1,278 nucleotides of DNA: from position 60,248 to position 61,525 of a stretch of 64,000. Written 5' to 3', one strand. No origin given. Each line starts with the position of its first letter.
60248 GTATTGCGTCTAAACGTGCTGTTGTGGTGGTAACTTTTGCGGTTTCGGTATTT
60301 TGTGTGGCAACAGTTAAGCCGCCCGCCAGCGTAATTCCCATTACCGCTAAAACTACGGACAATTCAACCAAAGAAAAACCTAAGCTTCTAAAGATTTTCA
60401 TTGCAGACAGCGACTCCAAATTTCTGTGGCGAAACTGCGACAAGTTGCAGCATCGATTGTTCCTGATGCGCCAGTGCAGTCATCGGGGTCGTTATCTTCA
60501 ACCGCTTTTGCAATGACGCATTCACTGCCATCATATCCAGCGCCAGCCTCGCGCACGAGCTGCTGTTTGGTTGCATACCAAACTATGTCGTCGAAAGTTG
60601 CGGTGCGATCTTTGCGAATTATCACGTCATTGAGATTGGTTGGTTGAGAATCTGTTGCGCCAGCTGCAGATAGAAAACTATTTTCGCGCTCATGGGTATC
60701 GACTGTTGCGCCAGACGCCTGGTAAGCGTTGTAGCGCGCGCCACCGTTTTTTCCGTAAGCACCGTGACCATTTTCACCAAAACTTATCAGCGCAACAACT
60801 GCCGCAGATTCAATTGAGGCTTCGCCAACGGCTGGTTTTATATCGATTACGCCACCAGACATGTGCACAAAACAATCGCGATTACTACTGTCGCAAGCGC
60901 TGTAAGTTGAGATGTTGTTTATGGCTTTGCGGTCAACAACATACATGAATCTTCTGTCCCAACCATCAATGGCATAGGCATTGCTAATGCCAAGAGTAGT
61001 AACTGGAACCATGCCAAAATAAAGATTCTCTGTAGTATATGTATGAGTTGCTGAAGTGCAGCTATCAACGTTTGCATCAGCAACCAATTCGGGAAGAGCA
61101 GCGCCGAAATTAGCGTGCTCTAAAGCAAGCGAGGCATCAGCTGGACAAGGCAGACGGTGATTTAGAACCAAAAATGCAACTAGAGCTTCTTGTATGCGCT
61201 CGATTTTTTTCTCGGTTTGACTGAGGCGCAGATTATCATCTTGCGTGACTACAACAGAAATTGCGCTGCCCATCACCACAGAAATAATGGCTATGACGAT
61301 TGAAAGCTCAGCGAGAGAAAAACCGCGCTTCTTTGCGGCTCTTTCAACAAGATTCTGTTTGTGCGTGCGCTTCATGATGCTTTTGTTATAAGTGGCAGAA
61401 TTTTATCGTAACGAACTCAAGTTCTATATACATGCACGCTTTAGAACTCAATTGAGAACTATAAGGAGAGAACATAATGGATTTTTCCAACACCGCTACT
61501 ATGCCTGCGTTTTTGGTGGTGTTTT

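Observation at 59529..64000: T2SS / type IVb pilus-like cluster with two giant, 8-cysteine paralogous prepilins and a lipoprotein secretin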

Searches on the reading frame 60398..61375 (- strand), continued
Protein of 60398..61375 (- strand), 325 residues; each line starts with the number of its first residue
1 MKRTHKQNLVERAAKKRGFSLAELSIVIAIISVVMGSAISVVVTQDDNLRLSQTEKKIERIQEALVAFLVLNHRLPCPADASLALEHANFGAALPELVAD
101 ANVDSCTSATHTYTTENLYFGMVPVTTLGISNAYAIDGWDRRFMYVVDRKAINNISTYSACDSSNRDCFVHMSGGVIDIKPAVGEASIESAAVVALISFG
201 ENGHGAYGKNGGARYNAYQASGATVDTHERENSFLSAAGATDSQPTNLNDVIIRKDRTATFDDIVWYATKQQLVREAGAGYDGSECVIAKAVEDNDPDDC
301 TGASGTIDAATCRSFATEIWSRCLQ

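Call 88: fold_search(model_id=the predicted structure, library=pdb)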
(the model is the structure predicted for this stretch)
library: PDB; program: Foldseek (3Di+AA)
matches with E <= 10: 27; with E <= 0.001: 0
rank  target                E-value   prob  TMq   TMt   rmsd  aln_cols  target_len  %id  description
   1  1ay2_A                7.3e-01  0.16  0.18  0.31  11.8       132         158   18  STRUCTURE OF THE FIBER-FORMING PROTEIN PILIN AT 2.6 ANGSTROMS RESOLUTION (released 1998-04-29)
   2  2hi2_A                2.0e+00  0.13  0.17  0.32  10.7       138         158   14  Crystal structure of native Neisseria gonorrhoeae Type IV pilin at 2.3 Angstroms Resolution (released 2006-09-12)
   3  8p3b                  2.4e+00  0.06  0.15  0.24  11.1       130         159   15  Neisseria meningitidis Type IV pilus SA-GATDH variant (released 2024-04-03)
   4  5vxx_A                2.6e+00  0.14  0.17  0.30   5.8       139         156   15  Cryo-EM reconstruction of Neisseria gonorrhoeae Type IV pilus (released 2017-07-12)
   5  5zxh_B                3.1e+00  0.02  0.10  0.09  11.8        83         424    8  The structure of MT189-tubulin complex (released 2019-05-22)
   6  9wdb_b                3.5e+00  0.01  0.09  0.07  13.5        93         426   11  Paclitaxel/GMPCPP-stabilized human alpha1A/beta3 S239C microtubule (released 2026-04-01)
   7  3s0t_B                4.0e+00  0.09  0.19  0.32   7.5       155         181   11  Crystal structure of the CofA Type IV pilin subunit from enterotoxigenic E. coli (released 2012-04-11)
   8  7ung_KD               4.0e+00  0.02  0.09  0.08   8.9        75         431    5  48-nm repeat of the human respiratory doublet microtubule (released 2022-10-05)
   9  9pnd_B                4.2e+00  0.02  0.10  0.08  10.6        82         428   10  In situ microtubule of EpoB-induced regenerating axons (released 2025-11-12)
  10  6wwm_B                4.8e+00  0.02  0.10  0.08  11.5        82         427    8  KIF14[391-748] - ADP in complex with a microtubule (released 2021-05-05)
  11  12dl_FA               5.1e+00  0.02  0.11  0.09  10.8        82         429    8  Native structure of the cytoplasmic lattice (CPL) asymmetric unit from mouse MII eggs (released 2026-04-08)
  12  7q1e_B                5.4e+00  0.01  0.09  0.08  11.9        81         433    9  CPAP:TUBULIN:IIH5 ALPHAREP COMPLEX (released 2022-04-13)
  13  3ehq_A                5.4e+00  0.01  0.07  0.11  14.5        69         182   16  Crystal Structure of Human Osteoclast Stimulating Factor (released 2009-08-04)
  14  9f6t_B                5.7e+00  0.02  0.10  0.08   8.8        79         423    4  cryoEM structure of Asgard tubulin heterodimer AtubA/B with GTP (released 2025-04-02)
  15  9hnc_JJJ              6.1e+00  0.01  0.07  0.08  10.3        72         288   12  Crystal structure of potassium-independent L-asparaginase from Phaseolus vulgaris (PvAIII, PvAspG2) (released 2025-05-14)
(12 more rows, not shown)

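Call 93: find_encoding_contigs(protein=P0129, flank=10000, max_places=3)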
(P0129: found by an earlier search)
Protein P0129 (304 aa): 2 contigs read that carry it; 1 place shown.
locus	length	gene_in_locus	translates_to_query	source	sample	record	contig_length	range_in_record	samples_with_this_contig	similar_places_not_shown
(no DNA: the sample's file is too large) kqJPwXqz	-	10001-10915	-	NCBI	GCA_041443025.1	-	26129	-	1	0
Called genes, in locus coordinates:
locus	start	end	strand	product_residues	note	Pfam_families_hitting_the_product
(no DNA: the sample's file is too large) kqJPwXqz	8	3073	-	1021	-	PF00873:ACR_tran, PF03176:MMPL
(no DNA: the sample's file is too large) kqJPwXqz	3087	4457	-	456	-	PF25917:BSH_RND, PF25973:BSH_CzcB (weak), PF25944:Beta-barrel_RND (weak), PF25954:Beta-barrel_RND_2, PF25967:RND-MFP_C (weak), PF25989:YknX_C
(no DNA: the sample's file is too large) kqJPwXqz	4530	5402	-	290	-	-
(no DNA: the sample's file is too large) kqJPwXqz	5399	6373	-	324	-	PF07963:N_methyl (weak)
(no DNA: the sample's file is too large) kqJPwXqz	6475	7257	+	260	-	PF06750:A24_N_bact, PF01478:Peptidase_A24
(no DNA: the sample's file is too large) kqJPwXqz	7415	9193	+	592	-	PF00263:Secretin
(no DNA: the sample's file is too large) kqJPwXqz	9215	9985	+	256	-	-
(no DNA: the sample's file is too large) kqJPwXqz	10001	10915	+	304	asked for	-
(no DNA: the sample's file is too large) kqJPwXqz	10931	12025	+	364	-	PF12833:HTH_18, PF00165:HTH_AraC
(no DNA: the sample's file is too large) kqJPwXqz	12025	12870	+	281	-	PF03167:UDG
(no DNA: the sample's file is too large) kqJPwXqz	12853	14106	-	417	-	PF00342:PGI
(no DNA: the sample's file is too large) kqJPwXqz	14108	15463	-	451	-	PF00675:Peptidase_M16, PF05193:Peptidase_M16_C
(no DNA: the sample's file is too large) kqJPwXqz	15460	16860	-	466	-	PF00675:Peptidase_M16, PF05193:Peptidase_M16_C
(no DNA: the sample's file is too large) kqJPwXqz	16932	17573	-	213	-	PF11233:DUF3035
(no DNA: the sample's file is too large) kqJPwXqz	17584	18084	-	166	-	PF01252:Peptidase_A8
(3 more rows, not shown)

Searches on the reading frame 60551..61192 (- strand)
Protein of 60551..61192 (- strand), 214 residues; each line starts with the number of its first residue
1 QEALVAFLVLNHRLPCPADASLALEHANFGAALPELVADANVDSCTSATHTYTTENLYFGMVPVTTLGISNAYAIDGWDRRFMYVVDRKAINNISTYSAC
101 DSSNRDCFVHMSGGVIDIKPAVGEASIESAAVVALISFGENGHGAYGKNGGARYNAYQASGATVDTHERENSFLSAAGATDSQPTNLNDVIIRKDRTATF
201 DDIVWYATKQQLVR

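Call 85: search_solved_structures(query=A4, max_evalue=10, show_alignments=3)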
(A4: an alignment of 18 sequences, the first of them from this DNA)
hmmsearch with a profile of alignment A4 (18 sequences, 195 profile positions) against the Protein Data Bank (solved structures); distinct sequences matched with E-value up to 10: 0.
